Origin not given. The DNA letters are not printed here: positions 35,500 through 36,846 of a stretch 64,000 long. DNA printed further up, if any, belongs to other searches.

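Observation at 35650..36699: Pentapeptide-repeat / TIR-domain fusion protein with candidate catalytic glutamate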

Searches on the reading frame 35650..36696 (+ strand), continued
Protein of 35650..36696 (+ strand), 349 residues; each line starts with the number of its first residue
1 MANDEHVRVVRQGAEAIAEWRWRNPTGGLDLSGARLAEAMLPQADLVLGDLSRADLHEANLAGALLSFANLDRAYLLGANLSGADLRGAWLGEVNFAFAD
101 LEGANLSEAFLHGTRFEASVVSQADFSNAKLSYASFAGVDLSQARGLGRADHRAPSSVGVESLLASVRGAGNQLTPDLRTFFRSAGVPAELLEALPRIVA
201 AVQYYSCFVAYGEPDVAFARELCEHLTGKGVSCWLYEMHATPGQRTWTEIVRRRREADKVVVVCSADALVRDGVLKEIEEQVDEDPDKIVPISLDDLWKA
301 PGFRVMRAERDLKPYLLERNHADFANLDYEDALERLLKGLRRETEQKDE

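Call 47: find_related_loci(query=A1, collection=genome_contigs, flank=6000)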
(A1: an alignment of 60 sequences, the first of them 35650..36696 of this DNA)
Query A1 (349 aa) in genome_contigs; peptide patterns used: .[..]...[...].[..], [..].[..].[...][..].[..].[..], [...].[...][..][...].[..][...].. (x = any residue, [..] = any of these).
599 stretches matched a pattern (row limit reached: there are more); 16 encode a relative of the query (tblastn E <= 1e-3); 16 distinct loci.
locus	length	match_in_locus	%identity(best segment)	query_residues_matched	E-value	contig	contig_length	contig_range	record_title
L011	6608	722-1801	53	1-340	6e-112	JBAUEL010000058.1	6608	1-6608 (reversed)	MAG: Dehalococcoidia bacterium isolate MFD13097_ilm_asm_bin20 k127_377857, whole genome shotgun sequence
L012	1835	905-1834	54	1-330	2e-112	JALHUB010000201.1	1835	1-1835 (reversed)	MAG: Dehalococcoidia bacterium isolate PFL39 seq_3145125, whole genome shotgun sequence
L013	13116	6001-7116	46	1-346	4e-105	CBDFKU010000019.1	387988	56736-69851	MAG: Dehalococcoidia bacterium isolate a7bf128d-a2e1-49ec-b4e9-dcd6821f012d genome assembly, contig: contig_19, whole ge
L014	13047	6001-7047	49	1-343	3e-104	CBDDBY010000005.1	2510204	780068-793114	MAG: Dehalococcoidia bacterium isolate 6451269b-cfe0-478f-bad6-08f7be57dee7 genome assembly, contig: contig_5, whole gen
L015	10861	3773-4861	48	1-342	4e-104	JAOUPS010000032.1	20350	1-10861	MAG: Candidatus Bathyarchaeota archaeon isolate 8_1_Oct_SF_Bin62 8_1_Oct_SF_Bin62_scaffold_1183_c1, whole genome shotgun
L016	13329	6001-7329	42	1-342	3e-101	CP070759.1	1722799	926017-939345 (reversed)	MAG: Candidatus Bathyarchaeota archaeon isolate bin28 chromosome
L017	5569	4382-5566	49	3-342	2e-100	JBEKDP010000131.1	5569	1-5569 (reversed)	MAG: Dehalococcoidia bacterium isolate SPRUCE 186 SPRUCE_186_131, whole genome shotgun sequence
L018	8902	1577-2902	51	1-342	6e-100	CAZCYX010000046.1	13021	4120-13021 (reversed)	MAG TPA_asm: uncultured Candidatus Bathyarchaeia archaeon isolate binchicken_co187_15 genome assembly, contig: NODE_633_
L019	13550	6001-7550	52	1-343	9e-100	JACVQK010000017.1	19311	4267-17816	MAG: Dehalococcoidia bacterium isolate B4_bin.23 scaffold_363, whole genome shotgun sequence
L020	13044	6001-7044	50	1-342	2e-98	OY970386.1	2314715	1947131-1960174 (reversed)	MAG: uncultured Chloroflexia bacterium isolate MFD03726.bin.c.14 genome assembly, chromosome: 1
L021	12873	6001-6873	50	1-340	3e-90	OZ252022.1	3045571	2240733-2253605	MAG: Dehalococcoidia bacterium isolate 06bcde79-657e-4a1d-bd84-e3996ea03b32 genome assembly, chromosome: 1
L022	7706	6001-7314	40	1-345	2e-88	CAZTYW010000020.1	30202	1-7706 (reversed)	MAG TPA_asm: uncultured Dehalococcoidia bacterium isolate SRP239594_co1_177 genome assembly, contig: NODE_408_length_302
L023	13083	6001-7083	55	1-345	3e-118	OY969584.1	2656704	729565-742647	MAG: uncultured Chloroflexia bacterium isolate MFD01299.bin.c.4 genome assembly, chromosome: 1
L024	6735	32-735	52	102-335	3e-66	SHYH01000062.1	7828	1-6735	MAG: Dehalococcoidia bacterium isolate Baikal-deep-G114 BACOMB-C43986, whole genome shotgun sequence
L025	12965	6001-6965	45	1-342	7e-37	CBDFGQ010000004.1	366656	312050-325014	MAG: Dehalococcoidia bacterium isolate 3299a7fc-3b8b-4791-927a-3a74d6ed150b genome assembly, contig: contig_4, whole gen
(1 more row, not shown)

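Call 59: find_related_loci(query=A1, collection=viral_contigs, flank=8000)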
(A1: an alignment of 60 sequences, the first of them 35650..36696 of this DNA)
Query A1 (349 aa) in viral_contigs; peptide patterns used: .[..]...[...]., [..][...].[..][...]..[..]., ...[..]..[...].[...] (x = any residue, [..] = any of these).
402 stretches matched a pattern, but none encodes a relative of the query by tblastn (E <= 1e-3).
